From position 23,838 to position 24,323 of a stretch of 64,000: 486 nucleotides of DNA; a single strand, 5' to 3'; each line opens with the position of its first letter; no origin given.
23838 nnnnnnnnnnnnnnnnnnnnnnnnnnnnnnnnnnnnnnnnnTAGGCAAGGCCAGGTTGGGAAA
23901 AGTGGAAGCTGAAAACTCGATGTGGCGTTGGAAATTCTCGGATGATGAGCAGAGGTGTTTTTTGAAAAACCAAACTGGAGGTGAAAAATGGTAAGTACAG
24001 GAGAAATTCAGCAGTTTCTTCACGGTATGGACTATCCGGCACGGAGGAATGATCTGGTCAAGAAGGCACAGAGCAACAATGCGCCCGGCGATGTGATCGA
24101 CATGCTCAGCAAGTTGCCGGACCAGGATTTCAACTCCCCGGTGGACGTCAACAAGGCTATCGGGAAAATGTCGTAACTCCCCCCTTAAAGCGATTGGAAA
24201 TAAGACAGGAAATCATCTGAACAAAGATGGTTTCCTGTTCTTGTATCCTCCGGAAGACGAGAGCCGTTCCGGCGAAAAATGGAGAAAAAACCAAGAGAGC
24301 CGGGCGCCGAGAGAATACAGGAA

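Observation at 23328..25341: Tandem array of six diversified DUF2795-like small-protein genes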

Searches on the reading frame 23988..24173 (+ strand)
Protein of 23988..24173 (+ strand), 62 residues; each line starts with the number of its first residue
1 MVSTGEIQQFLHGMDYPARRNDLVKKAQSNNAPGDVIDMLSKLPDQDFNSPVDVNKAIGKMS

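Call 3: search_protein_families(library=pfam, proteins=[window:23988-24173:+], max_evalue=1)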
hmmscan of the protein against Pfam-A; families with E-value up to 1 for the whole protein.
window:23988-24173:+ (62 aa): 1 family
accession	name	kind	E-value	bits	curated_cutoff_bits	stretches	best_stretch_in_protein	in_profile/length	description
PF11387.14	DUF2795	-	2.2e-19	69.5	25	1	3-54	2-53/54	Protein of unknown function (DUF2795)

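Call 30: predict_structure(alignment_id=A2)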
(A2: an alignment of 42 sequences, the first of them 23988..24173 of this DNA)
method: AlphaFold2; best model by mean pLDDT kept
length: 62 residues; sequences in the alignment: 42
mean_pLDDT: 93.0   pTM: 0.80
mean pLDDT of the five models: 93.0, 92.8, 91.7, 91.6, 89.3
residues with pLDDT >= 90: 51; 70-90: 9; 50-70: 2; < 50: 0
segments of 3 or more residues with pLDDT < 50: none
pLDDT, mean of each block of 10 residues (from residue 1): 84 96 98 95 96 92 73
secondary structure, 60 per line:
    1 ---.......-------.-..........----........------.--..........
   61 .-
elements in order: H4-10 H20-29 H34-41 H51-61

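Call 44: search_protein_families(library=ncbifam, proteins=[window:23988-24173:+], max_evalue=1)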
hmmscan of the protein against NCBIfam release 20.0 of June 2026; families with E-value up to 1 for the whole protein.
window:23988-24173:+ (62 aa): 0 families

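Call 45: search_protein_families(library=padloc, proteins=[window:23988-24173:+], max_evalue=1)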
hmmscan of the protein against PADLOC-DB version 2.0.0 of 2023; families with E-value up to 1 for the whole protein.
window:23988-24173:+ (62 aa): 0 families

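Call 46: fold_search(model_id=the predicted structure, library=pdb)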
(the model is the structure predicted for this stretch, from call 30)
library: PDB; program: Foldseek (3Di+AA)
matches with E <= 10: 30; with E <= 0.001: 0
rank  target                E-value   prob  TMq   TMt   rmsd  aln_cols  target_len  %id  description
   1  2y4q_MODEL_1_A        3.4e+00  0.14  0.48  0.41   3.7        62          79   13  Solution structure of the EF-hand domain of Human Polycystin 2 (released 2011-12-21)
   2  6w0v_B                4.1e+00  0.08  0.36  0.29   7.4        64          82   17  The Crystal Structure of the Mutant Nuclease Domain of Pyocin S8 with its Cognate Immunity Protein (released 2020-09-02)
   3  1iqp_C                4.6e+00  0.02  0.24  0.09   8.4        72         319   18  Crystal Structure of the Clamp Loader Small Subunit from Pyrococcus furiosus (released 2001-09-19)
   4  9q1v_A                4.9e+00  0.09  0.34  0.31   7.4        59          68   17  Crystal Structure of de novo design FimH minibinder F7 complex (released 2025-09-17)
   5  4hnf_A                5.6e+00  0.02  0.23  0.06  11.8        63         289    8  Crystal structure of ck1d in complex with pf4800567 (released 2012-11-14)
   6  4ihu_B                6.4e+00  0.05  0.32  0.12   5.9        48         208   23  Reduced form of disulfide bond oxdioreductase (DsbG) from Mycobacterium tuberculosis (released 2013-10-30)
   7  7ab4_F                6.4e+00  0.02  0.31  0.05  12.8        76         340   10  Crystal structure of the Escherichia coli toxin-antitoxin system HipBST (HipT S59A) (released 2022-01-12)
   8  3uys_A                6.8e+00  0.02  0.23  0.06  11.6        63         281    8  Crystal structure of apo human ck1d (released 2012-01-11)
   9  9b3s_B                6.8e+00  0.02  0.24  0.06  11.8        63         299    8  Crystal structure of casein kinase 1 delta 1 with tethered phosphorylated tail (released 2024-09-25)
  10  4ihu_A                7.2e+00  0.04  0.32  0.12   5.9        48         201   23  Reduced form of disulfide bond oxdioreductase (DsbG) from Mycobacterium tuberculosis (released 2013-10-30)
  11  6rth_A                7.7e+00  0.02  0.26  0.05  10.7        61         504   21  Crystal structure of the ligand-free glycosyltransferase domain from the YGT toxin (released 2020-03-18)
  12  6pxp_B                7.7e+00  0.01  0.23  0.06  11.4        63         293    8  Human Casein Kinase 1 delta Site 2 mutant (K171E) (released 2020-02-12)
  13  8dh4_M                7.7e+00  0.01  0.17  0.03  13.2        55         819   13  T7 RNA polymerase elongation complex with unnatural base dPa-DsTP pair (released 2023-02-01)
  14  6k71_J                8.2e+00  0.02  0.26  0.05  18.5        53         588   15  eIF2 - eIF2B complex (released 2019-07-10)
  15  5oh6_B                8.2e+00  0.02  0.22  0.10   6.7        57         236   14  Legionella pneumophila RidL N-terminal domain lacking beta hairpin (released 2017-11-22)
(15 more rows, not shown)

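Call 47: search_dna_similar(query=window:23988-24173:+, collection=plasmids, mode=protein, max_evalue=0.001, max_rows=40)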
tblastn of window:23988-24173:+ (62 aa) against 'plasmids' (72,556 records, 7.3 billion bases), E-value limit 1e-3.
Records with a match: 22; places in all: 24; records where one place covers at least 80% of the query: 22.
Best place of each record, by identity: <60% 22.
By first word of the organism name: Paraburkholderia 9; Burkholderia 5; Caballeronia 2; Streptomyces 2; Indioceanicola 1; Nonomuraea 1; Gloeothece 1; Rhizobium 1.
By predicted mobility (MOB-suite, as given by PLSDB): non-mobilizable 19; mobilizable 2; conjugative 1.
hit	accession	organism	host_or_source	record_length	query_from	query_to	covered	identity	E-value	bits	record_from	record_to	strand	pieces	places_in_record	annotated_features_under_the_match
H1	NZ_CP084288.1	Caballeronia zhejiangensis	Anasa tristis,Cell culture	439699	6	60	89%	47.3%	7e-10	59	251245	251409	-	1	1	DUF2795 domain-containing protein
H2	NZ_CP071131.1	Caballeronia sp. M1242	Homo sapiens,ETA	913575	6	62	92%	43.9%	1e-8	56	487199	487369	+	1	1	DUF2795 domain-containing protein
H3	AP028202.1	Paraburkholderia largidicola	Physopelta gutta,midgut,Midgut crypts ...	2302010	6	59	87%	46.3%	1e-9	59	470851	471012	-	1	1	hypothetical protein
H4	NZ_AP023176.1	Paraburkholderia largidicola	Physopelta gutta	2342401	6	59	87%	46.3%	1e-9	59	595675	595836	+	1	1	none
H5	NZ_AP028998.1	Paraburkholderia sp. 22B1P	-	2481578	6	59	87%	46.3%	1e-9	59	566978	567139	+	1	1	none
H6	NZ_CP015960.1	Paraburkholderia caribensis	Mimosa,single cell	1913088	6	61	90%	42.9%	1e-9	58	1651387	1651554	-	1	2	none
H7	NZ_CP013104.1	Paraburkholderia caribensis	-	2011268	6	61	90%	42.9%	1e-9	58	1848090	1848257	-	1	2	none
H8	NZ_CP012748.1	Paraburkholderia caribensis MBA4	soil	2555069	6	59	87%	44.4%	2e-9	58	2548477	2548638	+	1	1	none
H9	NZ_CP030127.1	Indioceanicola profundi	sediment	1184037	3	62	97%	38.3%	2e-5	46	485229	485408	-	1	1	none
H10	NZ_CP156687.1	Burkholderia stagnalis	Bacterial cells,soils collected in ...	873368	6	61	90%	41.1%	1e-10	61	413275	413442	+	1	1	DUF2795 domain-containing protein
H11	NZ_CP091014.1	Burkholderia cenocepacia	-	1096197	6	61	90%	39.3%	1e-7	53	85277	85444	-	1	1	none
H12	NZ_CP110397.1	Paraburkholderia sp. D15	lichen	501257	6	59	87%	40.7%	7e-8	53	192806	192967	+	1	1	DUF2795 domain-containing protein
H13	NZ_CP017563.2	Paraburkholderia sprentiae WSM5005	Lebeckia ambigua,root nodule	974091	6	59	87%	40.7%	1e-7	53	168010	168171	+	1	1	DUF2795 domain-containing protein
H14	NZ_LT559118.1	Nonomuraea gerenzanensis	-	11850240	6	60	89%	38.2%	3e-6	49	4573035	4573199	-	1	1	none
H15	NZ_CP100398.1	Streptomyces rimosus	pure culture,mutant of Streptomyces ...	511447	6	60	89%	38.2%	1e-5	47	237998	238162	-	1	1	DUF2795 domain-containing protein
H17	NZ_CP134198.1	Paraburkholderia sp. FT54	single cell,Rhizosphere soil of Tomato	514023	6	59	87%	38.9%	1e-6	50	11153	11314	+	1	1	DUF2795 domain-containing protein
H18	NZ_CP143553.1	Burkholderia multivorans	Homo sapiens,bronchoalveolar lavage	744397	6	61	90%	37.5%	6e-10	59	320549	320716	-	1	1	DUF2795 domain-containing protein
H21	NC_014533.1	Gloeothece verrucosa PCC 7822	fresh water in rice field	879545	2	61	97%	33.3%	8e-6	47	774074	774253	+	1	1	DUF2795 domain-containing protein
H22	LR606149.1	Rhizobium sp. Q54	paddy soil contaminated with arsenic ...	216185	3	59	92%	33.3%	2e-5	46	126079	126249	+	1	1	hypothetical protein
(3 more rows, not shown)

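Call 48: get_annotated_region(hit=H10, flank=6000)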
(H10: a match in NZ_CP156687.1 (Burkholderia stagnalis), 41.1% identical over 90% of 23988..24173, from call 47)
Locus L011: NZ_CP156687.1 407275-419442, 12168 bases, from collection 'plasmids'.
description: Burkholderia stagnalis strain YJ-2 plasmid plas2, complete sequence
organism: Burkholderia stagnalis (NCBI taxid 1503054)
taxonomy: Bacteria; Pseudomonadota; Betaproteobacteria; Burkholderiales; Burkholderiaceae; Burkholderia; Burkholderia stagnalis
host: -; source: Bacterial cells,soils collected in Guangdong Province, China; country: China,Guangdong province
typing (MOB-suite, as given by PLSDB): non-mobilizable
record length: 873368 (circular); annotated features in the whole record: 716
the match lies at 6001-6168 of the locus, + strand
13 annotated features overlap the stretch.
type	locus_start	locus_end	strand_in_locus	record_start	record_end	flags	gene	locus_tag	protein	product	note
CDS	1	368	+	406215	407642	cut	-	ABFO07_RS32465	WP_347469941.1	sigma-54 dependent transcriptional regulator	GO:0006355 - regulation of DNA-templated transcription [Evidence IEA]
CDS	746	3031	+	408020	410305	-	-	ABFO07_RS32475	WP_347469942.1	ATP-binding protein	-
CDS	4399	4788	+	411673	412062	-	-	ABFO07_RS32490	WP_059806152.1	BON domain-containing protein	-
CDS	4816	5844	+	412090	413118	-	-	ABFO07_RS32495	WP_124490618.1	SDR family oxidoreductase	-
CDS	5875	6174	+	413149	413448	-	-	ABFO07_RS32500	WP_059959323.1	DUF2795 domain-containing protein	-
CDS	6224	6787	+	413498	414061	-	-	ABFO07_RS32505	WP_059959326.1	hypothetical protein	-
CDS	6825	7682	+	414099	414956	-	-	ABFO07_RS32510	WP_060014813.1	glucose 1-dehydrogenase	-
CDS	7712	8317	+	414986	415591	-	-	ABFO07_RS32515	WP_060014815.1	DUF4142 domain-containing protein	-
CDS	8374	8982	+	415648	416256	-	-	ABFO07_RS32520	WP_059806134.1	ferritin-like domain-containing protein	-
CDS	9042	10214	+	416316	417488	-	-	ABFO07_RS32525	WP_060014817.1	alcohol dehydrogenase catalytic domain-containing protein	-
CDS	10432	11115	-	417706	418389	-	-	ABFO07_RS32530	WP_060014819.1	ParB/Srx family N-terminal domain-containing protein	-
CDS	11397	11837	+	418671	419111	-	-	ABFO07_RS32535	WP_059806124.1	Hsp20/alpha crystallin family protein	-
CDS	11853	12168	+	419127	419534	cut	-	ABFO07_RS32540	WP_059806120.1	Hsp20/alpha crystallin family protein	-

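Call 49: get_annotated_region(hit=H15, flank=6000)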
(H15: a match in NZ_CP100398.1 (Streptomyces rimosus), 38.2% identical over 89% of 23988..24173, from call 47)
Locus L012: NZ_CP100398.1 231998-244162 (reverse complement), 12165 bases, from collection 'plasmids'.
description: Streptomyces rimosus subsp. rimosus strain HP126 plasmid pSRIMHP, complete sequence
organism: Streptomyces rimosus (NCBI taxid 132474)
taxonomy: Bacteria; Actinomycetota; Actinomycetes; Kitasatosporales; Streptomycetaceae; Streptomyces; Streptomyces rimosus
host: -; source: pure culture,mutant of Streptomyces rimosus subsp. rimosus R7; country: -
typing (MOB-suite, as given by PLSDB): mobilizable; replicon rep_cluster_1974; relaxase MOBF
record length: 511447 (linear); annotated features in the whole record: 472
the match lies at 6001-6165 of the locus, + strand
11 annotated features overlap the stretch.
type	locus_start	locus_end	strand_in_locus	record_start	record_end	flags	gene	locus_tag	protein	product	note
CDS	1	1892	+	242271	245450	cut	-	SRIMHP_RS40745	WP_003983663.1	serine protease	GO:0006508 - proteolysis [Evidence IEA]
CDS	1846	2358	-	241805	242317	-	-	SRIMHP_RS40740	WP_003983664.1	metallophosphoesterase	-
CDS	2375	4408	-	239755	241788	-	-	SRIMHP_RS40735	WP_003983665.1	CocE/NonD family hydrolase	GO:0008152 - metabolic process [Evidence IEA]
CDS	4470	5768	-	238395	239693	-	-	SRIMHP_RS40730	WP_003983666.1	ATP-grasp domain-containing protein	-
CDS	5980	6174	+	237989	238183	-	-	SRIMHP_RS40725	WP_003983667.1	DUF2795 domain-containing protein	-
CDS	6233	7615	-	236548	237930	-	-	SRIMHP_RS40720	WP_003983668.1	MFS transporter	GO:0055085 - transmembrane transport [Evidence IEA]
CDS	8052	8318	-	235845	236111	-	-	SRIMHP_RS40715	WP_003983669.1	hypothetical protein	-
CDS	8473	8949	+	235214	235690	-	-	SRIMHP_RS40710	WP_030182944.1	DUF3515 family protein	-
CDS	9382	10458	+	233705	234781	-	-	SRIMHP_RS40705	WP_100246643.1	glycosyltransferase family 9 protein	-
CDS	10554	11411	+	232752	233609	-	-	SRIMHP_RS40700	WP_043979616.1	polysaccharide pyruvyl transferase family protein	-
CDS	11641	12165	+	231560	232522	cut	-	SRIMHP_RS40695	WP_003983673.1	UDP-glucuronic acid decarboxylase family protein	-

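Call 50: get_annotated_region(hit=H21, flank=6000)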
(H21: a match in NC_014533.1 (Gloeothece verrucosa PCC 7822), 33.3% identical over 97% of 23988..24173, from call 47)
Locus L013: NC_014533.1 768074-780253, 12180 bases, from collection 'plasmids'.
description: Gloeothece verrucosa PCC 7822 plasmid Cy782201, complete sequence
organism: Gloeothece verrucosa PCC 7822 (NCBI taxid 497965)
taxonomy: Bacteria; Cyanobacteriota; Cyanophyceae; Chroococcales; Aphanothecaceae; Gloeothece; Gloeothece verrucosa; Gloeothece verrucosa PCC 7822
host: -; source: fresh water in rice field; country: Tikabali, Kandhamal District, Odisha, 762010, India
typing (MOB-suite, as given by PLSDB): non-mobilizable; mating-pair formation MPF_T
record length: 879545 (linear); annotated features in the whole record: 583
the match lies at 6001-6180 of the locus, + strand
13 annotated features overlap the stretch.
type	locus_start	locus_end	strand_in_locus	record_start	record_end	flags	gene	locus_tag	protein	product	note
CDS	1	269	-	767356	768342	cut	-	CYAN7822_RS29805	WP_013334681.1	mechanosensitive ion channel family protein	-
CDS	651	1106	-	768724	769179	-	-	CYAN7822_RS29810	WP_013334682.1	hypothetical protein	-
CDS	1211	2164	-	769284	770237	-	-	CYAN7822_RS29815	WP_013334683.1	hypothetical protein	-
CDS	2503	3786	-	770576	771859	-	-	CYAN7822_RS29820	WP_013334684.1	TIGR00341 family protein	-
CDS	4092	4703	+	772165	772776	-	-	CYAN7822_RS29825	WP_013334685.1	class I SAM-dependent methyltransferase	-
CDS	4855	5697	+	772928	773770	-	-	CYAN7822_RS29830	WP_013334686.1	DMT family transporter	GO:0055085 - transmembrane transport [Evidence IEA]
CDS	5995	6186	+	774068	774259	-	-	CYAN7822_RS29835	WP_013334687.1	DUF2795 domain-containing protein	-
CDS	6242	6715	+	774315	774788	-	-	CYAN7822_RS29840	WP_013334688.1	cupin domain-containing protein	-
CDS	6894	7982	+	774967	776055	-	-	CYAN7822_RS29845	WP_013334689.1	SDR family oxidoreductase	-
CDS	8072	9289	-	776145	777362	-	-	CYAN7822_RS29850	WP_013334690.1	zinc-dependent alcohol dehydrogenase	-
CDS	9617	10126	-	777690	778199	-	-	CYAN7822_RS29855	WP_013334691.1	DoxX family protein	-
CDS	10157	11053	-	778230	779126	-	-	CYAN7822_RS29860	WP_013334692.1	SMP-30/gluconolactonase/LRE family protein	-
CDS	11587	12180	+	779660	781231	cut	-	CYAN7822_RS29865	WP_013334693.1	GMC family oxidoreductase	-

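Call 51: get_annotated_region(hit=H1, flank=6000)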
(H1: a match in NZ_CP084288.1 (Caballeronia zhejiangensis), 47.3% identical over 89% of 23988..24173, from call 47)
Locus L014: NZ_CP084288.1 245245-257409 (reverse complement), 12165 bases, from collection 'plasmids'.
description: Caballeronia zhejiangensis strain A33_M4_a plasmid p2, complete sequence
organism: Caballeronia zhejiangensis (NCBI taxid 871203)
taxonomy: Bacteria; Pseudomonadota; Betaproteobacteria; Burkholderiales; Burkholderiaceae; Caballeronia; Caballeronia zhejiangensis
host: -; source: Anasa tristis,Cell culture; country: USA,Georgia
typing (MOB-suite, as given by PLSDB): non-mobilizable
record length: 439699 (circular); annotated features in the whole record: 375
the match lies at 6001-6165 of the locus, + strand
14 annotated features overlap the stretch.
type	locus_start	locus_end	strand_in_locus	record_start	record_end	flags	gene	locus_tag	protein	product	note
CDS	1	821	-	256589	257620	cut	-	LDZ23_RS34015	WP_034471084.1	SDR family oxidoreductase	-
CDS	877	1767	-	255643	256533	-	-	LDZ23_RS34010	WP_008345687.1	MBL fold metallo-hydrolase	-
CDS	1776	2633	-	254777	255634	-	nadE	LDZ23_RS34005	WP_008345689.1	ammonia-dependent NAD(+) synthetase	GO:0009435 - NAD biosynthetic process [Evidence IEA]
CDS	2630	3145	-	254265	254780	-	-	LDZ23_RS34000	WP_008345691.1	CinA family protein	-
CDS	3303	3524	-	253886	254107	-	-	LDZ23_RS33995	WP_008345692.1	hypothetical protein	-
CDS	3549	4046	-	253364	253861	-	-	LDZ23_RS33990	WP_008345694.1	ferritin-like domain-containing protein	-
CDS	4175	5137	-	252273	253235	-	-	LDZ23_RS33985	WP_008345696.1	alpha/beta hydrolase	-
CDS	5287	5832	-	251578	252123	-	-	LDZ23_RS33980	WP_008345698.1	DUF4142 domain-containing protein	-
CDS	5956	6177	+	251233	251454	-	-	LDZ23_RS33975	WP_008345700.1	DUF2795 domain-containing protein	-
CDS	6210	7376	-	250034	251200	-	-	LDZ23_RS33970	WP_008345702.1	mandelate racemase/muconate lactonizing enzyme family protein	-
CDS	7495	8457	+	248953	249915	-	-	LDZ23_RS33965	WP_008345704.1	LysR family transcriptional regulator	-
CDS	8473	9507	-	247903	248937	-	-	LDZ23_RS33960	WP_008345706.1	methyl-accepting chemotaxis protein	GO:0007165 - signal transduction [Evidence IEA]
CDS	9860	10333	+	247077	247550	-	-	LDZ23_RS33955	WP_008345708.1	hypothetical protein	-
CDS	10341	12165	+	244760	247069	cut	-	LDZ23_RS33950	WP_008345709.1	M48 family metalloprotease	GO:0006508 - proteolysis [Evidence IEA]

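Call 53: find_homologous_proteins(query=A3, max_evalue=0.00001)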
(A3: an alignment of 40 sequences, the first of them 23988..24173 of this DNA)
Query A3 (40 sequences) (62 aa, profile of the alignment): 50 proteins with E <= 0.00001 among 253 candidates.
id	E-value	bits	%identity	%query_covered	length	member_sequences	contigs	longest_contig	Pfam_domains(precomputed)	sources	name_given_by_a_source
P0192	1.4e-29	120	44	95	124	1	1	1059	PF11387.15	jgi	jgi:hypothetical protein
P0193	8.5e-29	117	45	90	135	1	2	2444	PF11387.15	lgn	-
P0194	3.0e-28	115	48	90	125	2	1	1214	PF11387.15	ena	-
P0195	9.6e-26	107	45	90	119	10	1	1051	PF11387.15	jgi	jgi:hypothetical protein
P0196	6.1e-25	105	46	90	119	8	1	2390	PF11387.15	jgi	jgi:Protein of unknown function (DUF2795)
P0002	1.7e-23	100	97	100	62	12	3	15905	PF11387.15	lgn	-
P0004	3.1e-23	99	92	100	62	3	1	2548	PF11387.15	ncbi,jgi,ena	-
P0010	2.8e-22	96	75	98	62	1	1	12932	PF11387.15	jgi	jgi:hypothetical protein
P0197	3.5e-22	96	45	92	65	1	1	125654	PF11387.15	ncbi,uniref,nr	ncbi:DUF2795 domain-containing protein [Anabaena subtropica]|uniref:DUF2795 domain-containing protei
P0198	9.0e-22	95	39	87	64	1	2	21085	PF11387.15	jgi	jgi:hypothetical protein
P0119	1.7e-21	94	37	97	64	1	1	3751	PF11387.15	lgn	-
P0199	2.5e-21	93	39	90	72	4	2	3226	PF11387.15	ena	-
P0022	2.7e-21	93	66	98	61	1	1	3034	PF11387.15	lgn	-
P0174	6.4e-21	92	38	94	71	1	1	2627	PF11387.15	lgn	-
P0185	2.7e-20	90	38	95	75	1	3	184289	PF11387.15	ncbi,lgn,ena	-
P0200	4.4e-20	89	39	90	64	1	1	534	PF11387.15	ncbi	-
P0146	7.3e-20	88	36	90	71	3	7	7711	PF11387.15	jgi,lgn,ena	jgi:hypothetical protein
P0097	1.9e-19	87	38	94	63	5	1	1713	PF11387.15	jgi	jgi:hypothetical protein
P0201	1.9e-19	87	45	89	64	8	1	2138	PF11387.15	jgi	jgi:hypothetical protein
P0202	2.4e-19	87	38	90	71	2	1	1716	PF11387.15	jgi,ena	-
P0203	4.1e-19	86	40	94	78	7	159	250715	PF11387.15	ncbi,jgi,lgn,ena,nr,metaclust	ncbi:MAG: hypothetical protein BWZ01_00809 [Deltaproteobacteria bacterium ADurb.BinA179]|jgi:hypothe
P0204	4.5e-19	86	52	98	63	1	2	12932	PF11387.15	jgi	jgi:hypothetical protein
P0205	7.7e-19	85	40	94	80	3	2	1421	PF11387.15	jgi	-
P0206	9.3e-19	85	40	94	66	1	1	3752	PF11387.15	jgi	jgi:hypothetical protein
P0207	1.2e-18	85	38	89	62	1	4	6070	PF11387.15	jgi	jgi:uncharacterized protein DUF2795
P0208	1.4e-18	84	38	90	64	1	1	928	PF11387.15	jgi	jgi:hypothetical protein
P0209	3.8e-18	83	36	89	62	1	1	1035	PF11387.15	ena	-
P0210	5.1e-18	83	36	89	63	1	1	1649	PF11387.15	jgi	jgi:Protein of unknown function (DUF2795)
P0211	5.1e-18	83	41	94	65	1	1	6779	PF11387.15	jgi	jgi:hypothetical protein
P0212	5.3e-18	82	40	89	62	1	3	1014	PF11387.15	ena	-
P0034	1.2e-17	81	88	77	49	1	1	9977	PF11387.15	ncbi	ncbi:MAG: DUF2795 domain-containing protein [Desulfomonilia bacterium]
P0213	1.6e-17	81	34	94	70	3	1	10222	PF11387.15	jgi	jgi:hypothetical protein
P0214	3.3e-17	80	38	89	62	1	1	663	PF11387.15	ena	-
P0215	3.9e-17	80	35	89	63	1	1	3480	PF11387.15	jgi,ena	jgi:hypothetical protein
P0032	4.2e-17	80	100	79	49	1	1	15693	PF11387.15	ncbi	ncbi:MAG: DUF2795 domain-containing protein [Desulfomonilia bacterium]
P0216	6.5e-17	79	38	89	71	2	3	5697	PF11387.15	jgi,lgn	jgi:hypothetical protein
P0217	6.9e-17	79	41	87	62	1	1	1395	PF11387.15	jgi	jgi:hypothetical protein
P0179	7.3e-17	79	32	92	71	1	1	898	PF11387.15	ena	-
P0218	8.7e-17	79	37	87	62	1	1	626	PF11387.15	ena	-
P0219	1.2e-16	78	36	85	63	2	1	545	PF11387.15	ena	-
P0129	1.2e-16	78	36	94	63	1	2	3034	PF11387.15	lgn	-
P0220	2.0e-16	77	36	94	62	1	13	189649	PF11387.15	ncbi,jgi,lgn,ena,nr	ncbi:MAG TPA: DUF2795 domain-containing protein [Deltaproteobacteria bacterium]|jgi:hypothetical pro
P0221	2.2e-16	77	39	87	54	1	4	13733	PF11387.15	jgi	jgi:hypothetical protein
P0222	2.4e-16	77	38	94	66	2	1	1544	PF11387.15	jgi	jgi:hypothetical protein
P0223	3.8e-16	77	34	94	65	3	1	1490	PF11387.15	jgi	jgi:hypothetical protein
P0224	2.8e-15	74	34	94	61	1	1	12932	PF11387.15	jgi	jgi:hypothetical protein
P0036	1.1e-14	72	98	74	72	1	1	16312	PF11387.15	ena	-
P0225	3.0e-10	58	29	89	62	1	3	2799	PF11387.15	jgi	-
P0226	4.6e-7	47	46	45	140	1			PF11387.15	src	-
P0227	1.0e-6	46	41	44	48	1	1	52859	PF11387.15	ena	-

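Call 54: find_encoding_contigs(protein=P0197, flank=6000, max_places=2)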
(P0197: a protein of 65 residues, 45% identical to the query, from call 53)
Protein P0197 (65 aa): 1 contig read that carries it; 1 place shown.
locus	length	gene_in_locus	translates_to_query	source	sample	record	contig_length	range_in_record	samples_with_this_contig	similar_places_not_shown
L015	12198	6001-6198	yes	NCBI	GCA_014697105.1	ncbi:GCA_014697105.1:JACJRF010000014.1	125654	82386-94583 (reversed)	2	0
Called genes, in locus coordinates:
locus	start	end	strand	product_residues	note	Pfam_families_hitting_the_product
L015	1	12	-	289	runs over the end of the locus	PF01510:Amidase_2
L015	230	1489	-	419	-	PF01926:MMR_HSR1, PF05128:DUF697 (faint)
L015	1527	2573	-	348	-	PF17396:DUF1611_N, PF07755:DUF1611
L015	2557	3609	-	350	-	PF02746:MR_MLE_N, PF13378:MR_MLE_C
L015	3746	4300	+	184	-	PF28549:NDPSase_N, PF00293:NUDIX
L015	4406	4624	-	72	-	-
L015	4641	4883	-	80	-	-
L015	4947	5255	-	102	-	PF11378:DUF3181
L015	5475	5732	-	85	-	-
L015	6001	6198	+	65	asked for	PF11387:DUF2795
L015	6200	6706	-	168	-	PF01967:MoaC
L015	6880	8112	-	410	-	PF13347:MFS_2 (faint), PF00083:Sugar_tr (weak), PF07690:MFS_1, PF12832:MFS_1_like (weak), PF06779:MFS_4 (weak), PF12832:MFS_1_like, PF07690:MFS_1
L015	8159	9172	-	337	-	PF00535:Glycos_transf_2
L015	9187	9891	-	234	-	PF18348:SH3_16, PF00877:NLPC_P60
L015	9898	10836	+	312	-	PF13354:Beta-lactamase2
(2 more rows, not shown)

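Call 56: find_encoding_contigs(protein=P0198, flank=6000, max_places=2)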
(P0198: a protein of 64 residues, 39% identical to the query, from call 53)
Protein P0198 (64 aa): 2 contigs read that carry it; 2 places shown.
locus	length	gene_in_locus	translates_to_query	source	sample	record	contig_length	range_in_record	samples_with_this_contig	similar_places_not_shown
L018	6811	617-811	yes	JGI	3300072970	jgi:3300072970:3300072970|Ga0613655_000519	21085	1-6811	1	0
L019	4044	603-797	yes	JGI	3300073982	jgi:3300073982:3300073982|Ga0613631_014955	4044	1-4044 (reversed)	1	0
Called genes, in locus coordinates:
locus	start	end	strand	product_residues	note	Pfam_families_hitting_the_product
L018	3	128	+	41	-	?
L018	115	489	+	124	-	-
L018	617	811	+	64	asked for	PF11387:DUF2795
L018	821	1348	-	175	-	PF01967:MoaC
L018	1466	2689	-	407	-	PF12832:MFS_1_like, PF13347:MFS_2, PF00083:Sugar_tr, PF07690:MFS_1, PF05977:MFS_3 (weak), PF06779:MFS_4 (faint), PF03209:PUCC (faint), PF07690:MFS_1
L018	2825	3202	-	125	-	PF01638:HxlR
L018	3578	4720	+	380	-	PF08450:SGL (faint), PF17170:DUF5128, PF25021:TEN_NHL (faint), PF01436:NHL (faint), PF17170:DUF5128 (weak)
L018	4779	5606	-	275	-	PF00557:Peptidase_M24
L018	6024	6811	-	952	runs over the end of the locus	PF00675:Peptidase_M16, PF05193:Peptidase_M16_C, PF00675:Peptidase_M16, PF05193:Peptidase_M16_C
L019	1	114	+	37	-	?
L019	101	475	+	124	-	-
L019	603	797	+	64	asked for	PF11387:DUF2795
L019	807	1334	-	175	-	PF01967:MoaC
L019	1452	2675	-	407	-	PF12832:MFS_1_like, PF13347:MFS_2, PF00083:Sugar_tr, PF07690:MFS_1, PF05977:MFS_3 (weak), PF06779:MFS_4 (faint), PF03209:PUCC (faint), PF07690:MFS_1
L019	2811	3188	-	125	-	PF01638:HxlR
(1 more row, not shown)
